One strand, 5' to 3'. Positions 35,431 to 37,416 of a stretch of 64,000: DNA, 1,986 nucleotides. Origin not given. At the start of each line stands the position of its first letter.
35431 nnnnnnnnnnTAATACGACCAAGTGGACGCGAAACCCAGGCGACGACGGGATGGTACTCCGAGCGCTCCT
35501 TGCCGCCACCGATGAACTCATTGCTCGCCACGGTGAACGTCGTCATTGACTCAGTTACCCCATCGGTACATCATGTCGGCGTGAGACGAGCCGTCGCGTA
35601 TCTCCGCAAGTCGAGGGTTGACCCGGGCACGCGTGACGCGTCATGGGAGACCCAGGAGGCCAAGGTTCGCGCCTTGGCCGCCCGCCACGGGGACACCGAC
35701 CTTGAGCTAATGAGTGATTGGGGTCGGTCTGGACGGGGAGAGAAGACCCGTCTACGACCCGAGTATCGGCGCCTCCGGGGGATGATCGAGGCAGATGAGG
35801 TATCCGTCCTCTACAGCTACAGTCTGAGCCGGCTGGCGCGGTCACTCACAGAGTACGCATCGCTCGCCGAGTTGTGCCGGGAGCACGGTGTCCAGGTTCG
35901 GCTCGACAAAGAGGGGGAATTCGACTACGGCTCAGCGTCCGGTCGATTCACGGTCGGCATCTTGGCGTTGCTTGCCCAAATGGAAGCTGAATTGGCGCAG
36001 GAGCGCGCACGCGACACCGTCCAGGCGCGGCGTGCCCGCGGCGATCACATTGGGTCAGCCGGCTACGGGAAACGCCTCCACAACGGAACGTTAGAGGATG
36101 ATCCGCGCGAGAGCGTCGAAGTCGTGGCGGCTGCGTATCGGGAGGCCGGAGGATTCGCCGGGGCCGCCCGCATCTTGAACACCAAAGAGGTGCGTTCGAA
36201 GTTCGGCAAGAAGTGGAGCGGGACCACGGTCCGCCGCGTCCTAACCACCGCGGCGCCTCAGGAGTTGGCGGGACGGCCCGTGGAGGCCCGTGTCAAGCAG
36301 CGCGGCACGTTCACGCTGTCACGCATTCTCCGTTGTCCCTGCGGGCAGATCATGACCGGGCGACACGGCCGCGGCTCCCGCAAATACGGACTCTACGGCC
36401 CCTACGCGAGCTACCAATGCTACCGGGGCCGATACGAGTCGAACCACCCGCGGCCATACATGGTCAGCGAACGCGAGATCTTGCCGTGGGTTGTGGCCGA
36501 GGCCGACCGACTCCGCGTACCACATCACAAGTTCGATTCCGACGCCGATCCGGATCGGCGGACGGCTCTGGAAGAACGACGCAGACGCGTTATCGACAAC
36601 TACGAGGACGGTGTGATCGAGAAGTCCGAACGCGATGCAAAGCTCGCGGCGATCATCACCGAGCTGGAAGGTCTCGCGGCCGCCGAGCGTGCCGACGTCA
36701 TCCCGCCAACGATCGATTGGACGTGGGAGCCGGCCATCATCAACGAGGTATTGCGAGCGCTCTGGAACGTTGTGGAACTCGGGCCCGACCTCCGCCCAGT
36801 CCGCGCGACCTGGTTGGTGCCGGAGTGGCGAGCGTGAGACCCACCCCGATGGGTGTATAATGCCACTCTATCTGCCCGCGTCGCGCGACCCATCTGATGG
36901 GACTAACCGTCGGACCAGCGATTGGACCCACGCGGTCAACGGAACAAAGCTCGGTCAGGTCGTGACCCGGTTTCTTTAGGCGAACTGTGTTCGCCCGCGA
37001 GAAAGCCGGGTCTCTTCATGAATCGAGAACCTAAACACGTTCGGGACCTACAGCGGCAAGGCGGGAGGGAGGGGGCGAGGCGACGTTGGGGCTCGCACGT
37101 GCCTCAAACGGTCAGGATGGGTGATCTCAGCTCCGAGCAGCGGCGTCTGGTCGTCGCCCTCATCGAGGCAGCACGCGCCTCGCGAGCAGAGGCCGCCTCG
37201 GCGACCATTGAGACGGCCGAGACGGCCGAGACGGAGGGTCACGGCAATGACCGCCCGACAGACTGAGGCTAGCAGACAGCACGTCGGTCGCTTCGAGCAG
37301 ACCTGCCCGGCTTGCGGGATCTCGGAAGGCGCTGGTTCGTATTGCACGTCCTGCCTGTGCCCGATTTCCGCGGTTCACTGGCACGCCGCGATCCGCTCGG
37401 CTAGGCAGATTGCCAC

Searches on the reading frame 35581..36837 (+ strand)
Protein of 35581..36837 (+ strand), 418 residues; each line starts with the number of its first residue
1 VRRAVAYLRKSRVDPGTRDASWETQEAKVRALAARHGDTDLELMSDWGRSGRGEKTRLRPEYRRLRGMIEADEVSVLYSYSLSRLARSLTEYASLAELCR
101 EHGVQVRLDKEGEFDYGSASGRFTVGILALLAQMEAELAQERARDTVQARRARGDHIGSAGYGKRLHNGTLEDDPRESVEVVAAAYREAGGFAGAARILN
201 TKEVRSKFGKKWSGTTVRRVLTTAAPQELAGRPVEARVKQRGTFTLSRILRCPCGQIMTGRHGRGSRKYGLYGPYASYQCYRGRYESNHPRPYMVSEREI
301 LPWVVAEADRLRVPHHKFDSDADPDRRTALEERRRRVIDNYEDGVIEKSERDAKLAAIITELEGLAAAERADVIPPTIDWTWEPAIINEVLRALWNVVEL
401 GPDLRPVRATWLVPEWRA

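Call 14: search_protein_families(library=pfam, proteins=[window:35581-36837:+], max_evalue=0.1)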
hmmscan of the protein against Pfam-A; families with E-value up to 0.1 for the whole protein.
window:35581-36837:+ (418 aa): 4 families
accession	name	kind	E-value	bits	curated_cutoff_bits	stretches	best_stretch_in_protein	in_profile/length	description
PF00239.26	Resolvase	-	5.7e-25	88.6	23.3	1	4-155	1-144/145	Resolvase, N terminal domain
PF13408.12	Zn_ribbon_recom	-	0.00019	22.2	25.3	1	246-305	2-54/58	Recombinase zinc beta ribbon domain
PF07508.19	Recombinase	-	0.00021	21.9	21.1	1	180-223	8-51/102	Recombinase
PF24767.1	UBA_At5g58720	-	0.064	13.5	27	0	178-199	18-40/44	At5g58720 UBA-like domain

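Call 16: find_homologous_proteins(query=window:35581-36837:+)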
Query window:35581-36837:+ (418 aa): 352 proteins with E <= 0.001 among 8000 candidates; the best 120 are listed.
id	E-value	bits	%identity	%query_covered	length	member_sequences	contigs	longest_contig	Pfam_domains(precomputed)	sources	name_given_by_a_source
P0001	6.7e-276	933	100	100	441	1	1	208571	PF00239.27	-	-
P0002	9.6e-217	738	80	100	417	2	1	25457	PF00239.27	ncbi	-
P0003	8.1e-211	719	76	100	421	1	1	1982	PF00239.27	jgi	jgi:DNA invertase Pin-like site-specific DNA recombinase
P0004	2.6e-175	602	66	100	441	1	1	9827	PF00239.27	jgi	jgi:DNA invertase Pin-like site-specific DNA recombinase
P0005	4.9e-169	581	67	100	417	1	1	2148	PF00239.27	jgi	jgi:DNA invertase Pin-like site-specific DNA recombinase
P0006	2.9e-168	578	64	100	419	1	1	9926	PF07508.20,PF00239.27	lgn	-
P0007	1.7e-164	566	65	100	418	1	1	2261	PF00239.27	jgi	jgi:DNA invertase Pin-like site-specific DNA recombinase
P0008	5.4e-152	525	62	97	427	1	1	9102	PF00239.27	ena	-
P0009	2.4e-150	519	60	100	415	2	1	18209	PF07508.20,PF00239.27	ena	-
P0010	3.5e-150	519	58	100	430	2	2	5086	PF00239.27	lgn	-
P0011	1.5e-146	507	61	100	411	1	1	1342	PF00239.27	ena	-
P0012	5.9e-146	505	60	100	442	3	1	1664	PF00239.27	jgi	-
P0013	1.1e-144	501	60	100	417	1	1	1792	PF07508.20,PF00239.27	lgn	-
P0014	1.5e-143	497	60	100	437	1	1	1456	PF00239.27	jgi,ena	-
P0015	3.8e-143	496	58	99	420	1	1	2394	PF00239.27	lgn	-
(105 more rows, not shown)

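Call 17: find_encoding_contigs(protein=P0002, flank=10000, max_places=4)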
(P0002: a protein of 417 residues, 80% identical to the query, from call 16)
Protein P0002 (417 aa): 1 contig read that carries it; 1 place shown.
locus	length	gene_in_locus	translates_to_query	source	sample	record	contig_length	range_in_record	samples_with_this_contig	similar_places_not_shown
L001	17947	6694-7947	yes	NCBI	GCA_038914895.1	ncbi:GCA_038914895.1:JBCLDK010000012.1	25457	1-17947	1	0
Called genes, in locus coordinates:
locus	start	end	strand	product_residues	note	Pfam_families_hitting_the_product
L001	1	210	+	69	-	?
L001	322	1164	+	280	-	PF00005:ABC_tran, PF13304:AAA_21 (faint)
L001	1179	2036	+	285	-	PF00005:ABC_tran, PF13304:AAA_21 (faint)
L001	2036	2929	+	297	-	PF02361:CbiQ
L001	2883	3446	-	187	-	-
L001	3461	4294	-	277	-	PF10343:Q_salvage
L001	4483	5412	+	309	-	PF00294:PfkB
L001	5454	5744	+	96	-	-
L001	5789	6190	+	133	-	PF01699:Na_Ca_ex (weak)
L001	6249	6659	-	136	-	PF00436:SSB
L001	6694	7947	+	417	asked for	PF00239:Resolvase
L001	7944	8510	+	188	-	-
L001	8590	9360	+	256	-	-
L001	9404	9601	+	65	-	PF13560:HTH_31, PF01381:HTH_3 (weak)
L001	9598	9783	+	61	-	-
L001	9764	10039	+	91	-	-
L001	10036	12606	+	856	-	PF09250:Prim-Pol, PF08706:D5_N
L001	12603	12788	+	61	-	-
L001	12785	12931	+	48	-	-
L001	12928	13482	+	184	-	-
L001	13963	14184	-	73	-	PF12728:HTH_17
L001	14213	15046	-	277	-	PF02195:ParB_N, PF17762:HTH_ParB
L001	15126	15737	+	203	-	PF02195:ParB_N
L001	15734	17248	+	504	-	-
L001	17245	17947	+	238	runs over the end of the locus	PF13649:Methyltransf_25, PF08242:Methyltransf_12 (weak)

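Call 18: find_encoding_contigs(protein=P0004, flank=10000, max_places=4)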
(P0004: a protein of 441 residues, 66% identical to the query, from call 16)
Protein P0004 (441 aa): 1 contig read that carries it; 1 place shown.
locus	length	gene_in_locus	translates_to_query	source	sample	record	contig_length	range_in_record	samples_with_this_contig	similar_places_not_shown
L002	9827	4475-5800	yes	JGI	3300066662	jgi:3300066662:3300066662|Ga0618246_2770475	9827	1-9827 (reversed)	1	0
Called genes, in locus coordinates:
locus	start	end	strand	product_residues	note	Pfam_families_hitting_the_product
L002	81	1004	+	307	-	-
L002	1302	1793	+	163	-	PF05066:HARE-HTH (faint)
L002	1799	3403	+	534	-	PF13589:HATPase_c_3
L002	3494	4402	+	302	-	-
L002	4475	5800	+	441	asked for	PF00239:Resolvase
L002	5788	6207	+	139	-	-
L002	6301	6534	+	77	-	-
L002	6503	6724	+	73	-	-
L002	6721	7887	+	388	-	PF13481:AAA_25 (weak)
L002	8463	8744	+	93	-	-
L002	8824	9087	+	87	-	PF01844:HNH (weak)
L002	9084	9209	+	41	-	-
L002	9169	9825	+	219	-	?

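Call 40: find_related_loci(query=A2, collection=genome_contigs, flank=10000)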
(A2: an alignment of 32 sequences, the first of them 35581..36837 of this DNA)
Query A2 (418 aa) in genome_contigs; peptide patterns used: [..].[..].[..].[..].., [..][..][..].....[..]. (x = any residue, [..] = any of these).
263 stretches matched a pattern; 59 encode a relative of the query (tblastn E <= 1e-3); 59 distinct loci.
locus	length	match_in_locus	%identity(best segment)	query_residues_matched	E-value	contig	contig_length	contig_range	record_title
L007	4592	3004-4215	50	1-417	6e-111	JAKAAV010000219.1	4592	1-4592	MAG: Chloroflexi bacterium isolate WH2.bin114 NODE_36120_length_4592_cov_1.013662, whole genome shotgun sequence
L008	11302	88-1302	48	2-418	2e-106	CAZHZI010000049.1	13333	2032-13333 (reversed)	MAG TPA_asm: uncultured Conexibacteraceae bacterium isolate SRP136066_co1_52 genome assembly, contig: NODE_5515_length_1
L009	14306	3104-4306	49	4-418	9e-106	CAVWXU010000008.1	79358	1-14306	MAG: uncultured Chloroflexia bacterium isolate MFD03726.bin.2.17 genome assembly, contig: contig_19952, whole genome sho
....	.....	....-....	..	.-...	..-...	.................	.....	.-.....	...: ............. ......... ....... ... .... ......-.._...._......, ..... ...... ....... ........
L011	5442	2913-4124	50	1-417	7e-98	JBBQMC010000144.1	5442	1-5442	MAG: Candidatus Limnocylindria bacterium isolate Co_metawrap_446 Cmw_446_k141_23169265_length_5442_cov_7.0000, whole gen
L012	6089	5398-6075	71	1-226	5e-95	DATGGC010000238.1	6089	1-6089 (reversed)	MAG TPA_asm: Candidatus Limnocylindrales bacterium isolate SMAG_U9744 k141_625784, whole genome shotgun sequence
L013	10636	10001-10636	71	1-214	1e-91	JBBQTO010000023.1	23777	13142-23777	MAG: Candidatus Limnocylindrales bacterium isolate Co_metawrap_1847 Cmw_1847_k141_10298571_length_23777_cov_13.0960, who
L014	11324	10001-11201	48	4-418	6e-87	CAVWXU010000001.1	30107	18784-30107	MAG: uncultured Chloroflexia bacterium isolate MFD03726.bin.2.17 genome assembly, contig: contig_110845, whole genome sh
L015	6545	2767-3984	43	1-418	5e-86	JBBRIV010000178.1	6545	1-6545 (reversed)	MAG: Candidatus Limnocylindrales bacterium isolate Co_metawrap_2827 Cmw_2827_k141_25465664_length_6545_cov_6.9963, whole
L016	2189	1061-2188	46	2-388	4e-83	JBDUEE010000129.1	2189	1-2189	MAG: Chloroflexota bacterium isolate cluster4_bin.88 NODE_336236_length_2189_cov_5.254452, whole genome shotgun sequence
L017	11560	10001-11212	43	1-418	3e-78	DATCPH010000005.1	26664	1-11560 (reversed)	MAG TPA_asm: Candidatus Limnocylindrales bacterium isolate SMAG_U7222 k141_14119, whole genome shotgun sequence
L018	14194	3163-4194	25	21-331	1e-18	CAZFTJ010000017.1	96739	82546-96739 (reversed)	MAG TPA_asm: uncultured Spirochaetota bacterium isolate binchicken_co178_263 genome assembly, contig: NODE_447_length_96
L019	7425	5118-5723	28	21-222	1e-17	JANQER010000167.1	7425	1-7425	MAG: Elusimicrobia bacterium isolate PL23a_bin.39 k99_4549470, whole genome shotgun sequence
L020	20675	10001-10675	32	1-221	2e-17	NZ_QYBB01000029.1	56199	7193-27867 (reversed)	Lichenibacterium minor strain RmlP026 NODE_29_length_56199_cov_92.1424, whole genome shotgun sequence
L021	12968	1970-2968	25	21-331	2e-17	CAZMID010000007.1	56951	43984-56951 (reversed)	MAG TPA_asm: uncultured Planctomycetia bacterium isolate SRP200020_co1_60 genome assembly, contig: NODE_689_length_56951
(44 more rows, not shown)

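Call 43: find_encoding_contigs(protein=P0003, flank=10000, max_places=3)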
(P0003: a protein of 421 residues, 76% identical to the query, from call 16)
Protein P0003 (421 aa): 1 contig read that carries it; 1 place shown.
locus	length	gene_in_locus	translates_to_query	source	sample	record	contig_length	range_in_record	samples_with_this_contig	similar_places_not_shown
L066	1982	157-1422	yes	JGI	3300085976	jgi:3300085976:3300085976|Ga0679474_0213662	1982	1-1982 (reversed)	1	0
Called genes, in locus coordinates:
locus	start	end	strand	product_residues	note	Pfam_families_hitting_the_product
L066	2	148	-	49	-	?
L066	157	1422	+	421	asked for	PF00239:Resolvase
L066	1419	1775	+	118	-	-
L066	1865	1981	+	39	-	?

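Call 44: find_encoding_contigs(protein=P0006, flank=10000, max_places=3)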
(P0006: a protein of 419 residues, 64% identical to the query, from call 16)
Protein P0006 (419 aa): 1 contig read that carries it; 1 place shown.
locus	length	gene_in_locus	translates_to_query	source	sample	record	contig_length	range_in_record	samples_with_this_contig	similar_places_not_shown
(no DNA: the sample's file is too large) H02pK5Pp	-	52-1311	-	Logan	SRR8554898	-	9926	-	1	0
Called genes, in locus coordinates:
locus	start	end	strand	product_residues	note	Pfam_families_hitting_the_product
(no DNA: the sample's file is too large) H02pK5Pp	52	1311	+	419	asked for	PF00239:Resolvase, PF07508:Recombinase (weak)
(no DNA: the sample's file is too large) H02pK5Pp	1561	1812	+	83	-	PF13560:HTH_31, PF01381:HTH_3 (weak)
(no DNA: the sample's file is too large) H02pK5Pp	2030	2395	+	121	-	-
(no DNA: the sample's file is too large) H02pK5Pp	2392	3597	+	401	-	-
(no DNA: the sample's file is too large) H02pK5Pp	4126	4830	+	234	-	-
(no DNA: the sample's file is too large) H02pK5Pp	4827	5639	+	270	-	-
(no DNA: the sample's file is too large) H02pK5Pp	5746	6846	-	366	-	-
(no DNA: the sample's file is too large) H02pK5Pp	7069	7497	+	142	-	-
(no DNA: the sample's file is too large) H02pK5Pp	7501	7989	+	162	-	-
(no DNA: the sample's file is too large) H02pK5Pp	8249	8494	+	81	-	-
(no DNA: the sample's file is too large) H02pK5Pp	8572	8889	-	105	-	PF18478:PIN_10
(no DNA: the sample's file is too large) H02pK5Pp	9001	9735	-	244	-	PF21321:HTH_66, PF04255:DUF433 (weak)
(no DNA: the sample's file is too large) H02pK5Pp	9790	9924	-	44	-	?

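Call 45: find_encoding_contigs(protein=P0009, flank=10000, max_places=3)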
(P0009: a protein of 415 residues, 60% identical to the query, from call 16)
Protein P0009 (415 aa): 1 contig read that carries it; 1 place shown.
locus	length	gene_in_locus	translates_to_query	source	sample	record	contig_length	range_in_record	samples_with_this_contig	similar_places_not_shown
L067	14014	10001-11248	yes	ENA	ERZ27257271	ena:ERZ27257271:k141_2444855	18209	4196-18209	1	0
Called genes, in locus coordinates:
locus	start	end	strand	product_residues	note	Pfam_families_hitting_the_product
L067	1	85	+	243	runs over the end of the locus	-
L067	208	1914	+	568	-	PF00496:SBP_bac_5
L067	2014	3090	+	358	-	PF19300:BPD_transp_1_N, PF00528:BPD_transp_1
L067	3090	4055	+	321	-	PF12911:OppC_N, PF00528:BPD_transp_1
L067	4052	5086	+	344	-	PF00005:ABC_tran, PF08352:oligo_HPY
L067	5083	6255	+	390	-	PF00005:ABC_tran, PF13304:AAA_21 (faint), PF08352:oligo_HPY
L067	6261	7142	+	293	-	PF00795:CN_hydrolase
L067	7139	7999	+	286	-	PF02540:NAD_synthase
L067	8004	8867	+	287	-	PF00590:TP_methylase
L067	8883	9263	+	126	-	PF00903:Glyoxalase, PF22677:Ble-like_N (weak)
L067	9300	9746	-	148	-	PF08818:DUF1801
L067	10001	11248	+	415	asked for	PF00239:Resolvase, PF07508:Recombinase (weak)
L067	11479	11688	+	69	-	PF12728:HTH_17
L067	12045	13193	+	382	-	PF13481:AAA_25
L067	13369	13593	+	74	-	-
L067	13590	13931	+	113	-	PF01844:HNH, PF14279:HNH_5 (weak)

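Call 57: search_protein_families(library=phrogs, proteins=[window:35581-36837:+], max_evalue=0.001)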
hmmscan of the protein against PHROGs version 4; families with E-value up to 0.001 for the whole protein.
window:35581-36837:+ (418 aa): 2 families
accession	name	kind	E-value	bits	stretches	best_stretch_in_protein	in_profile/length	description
phrog_95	-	integration and excision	3e-55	189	2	1-222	87-309/651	integrase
phrog_125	-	DNA, RNA and nucleotide metabolism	1.1e-23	85.1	1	1-230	19-209/254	DNA invertase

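Call 58: search_solved_structures(query=window:35581-36837:+, max_evalue=0.001)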
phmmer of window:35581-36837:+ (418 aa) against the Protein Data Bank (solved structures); distinct sequences matched with E-value up to 0.001: 4.
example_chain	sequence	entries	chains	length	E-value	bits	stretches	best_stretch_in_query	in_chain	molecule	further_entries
3guv_A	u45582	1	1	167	4.1e-06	29.5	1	20-145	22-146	Site-specific recombinase, resolvase family protein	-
9iu2_A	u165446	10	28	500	4.1e-05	26.3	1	3-159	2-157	Integrase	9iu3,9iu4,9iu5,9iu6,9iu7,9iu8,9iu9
4m6f_A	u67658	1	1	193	5.9e-05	25.7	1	59-155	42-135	DNA-invertase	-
3uj3_X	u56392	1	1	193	6.1e-05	25.7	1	59-155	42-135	DNA-invertase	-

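Call 62: find_related_loci(query=A3, collection=metagenome_contigs, flank=10000)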
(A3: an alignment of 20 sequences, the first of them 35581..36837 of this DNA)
Query A3 (418 aa) in metagenome_contigs; peptide patterns used: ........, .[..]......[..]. (x = any residue, [..] = any of these).
299 stretches matched a pattern; 58 encode a relative of the query (tblastn E <= 1e-3); 58 distinct loci.
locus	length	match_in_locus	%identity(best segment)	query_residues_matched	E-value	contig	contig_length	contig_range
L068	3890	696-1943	65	1-418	0e+0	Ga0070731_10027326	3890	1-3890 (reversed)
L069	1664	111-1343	60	1-418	1e-159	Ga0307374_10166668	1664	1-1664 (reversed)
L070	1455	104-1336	60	1-418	5e-157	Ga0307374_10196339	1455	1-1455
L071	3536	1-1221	58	5-418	3e-144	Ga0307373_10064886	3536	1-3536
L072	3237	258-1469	54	4-414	3e-135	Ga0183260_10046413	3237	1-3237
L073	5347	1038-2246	52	5-414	2e-124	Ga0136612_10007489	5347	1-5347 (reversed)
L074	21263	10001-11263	49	3-418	9e-116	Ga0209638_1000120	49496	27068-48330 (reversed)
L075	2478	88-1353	47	3-417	3e-121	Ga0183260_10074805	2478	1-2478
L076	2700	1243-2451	48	1-416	9e-117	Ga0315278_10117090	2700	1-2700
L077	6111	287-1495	48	1-416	3e-112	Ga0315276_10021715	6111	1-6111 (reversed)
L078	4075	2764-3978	48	1-418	3e-112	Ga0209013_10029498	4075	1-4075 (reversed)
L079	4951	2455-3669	50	1-418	7e-111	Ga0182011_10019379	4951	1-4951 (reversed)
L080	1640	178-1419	50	1-418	5e-114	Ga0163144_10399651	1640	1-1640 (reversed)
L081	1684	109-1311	48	4-418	4e-112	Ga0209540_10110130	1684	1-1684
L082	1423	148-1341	51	1-415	7e-111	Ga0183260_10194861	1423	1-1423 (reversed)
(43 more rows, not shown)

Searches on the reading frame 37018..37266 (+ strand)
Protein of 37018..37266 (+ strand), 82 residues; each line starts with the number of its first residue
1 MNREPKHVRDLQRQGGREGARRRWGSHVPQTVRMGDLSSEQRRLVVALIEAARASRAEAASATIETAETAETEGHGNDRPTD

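Call 57: search_protein_families(library=phrogs, proteins=[window:37018-37266:+], max_evalue=0.001)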
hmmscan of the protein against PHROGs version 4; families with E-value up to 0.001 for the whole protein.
window:37018-37266:+ (82 aa): 0 families
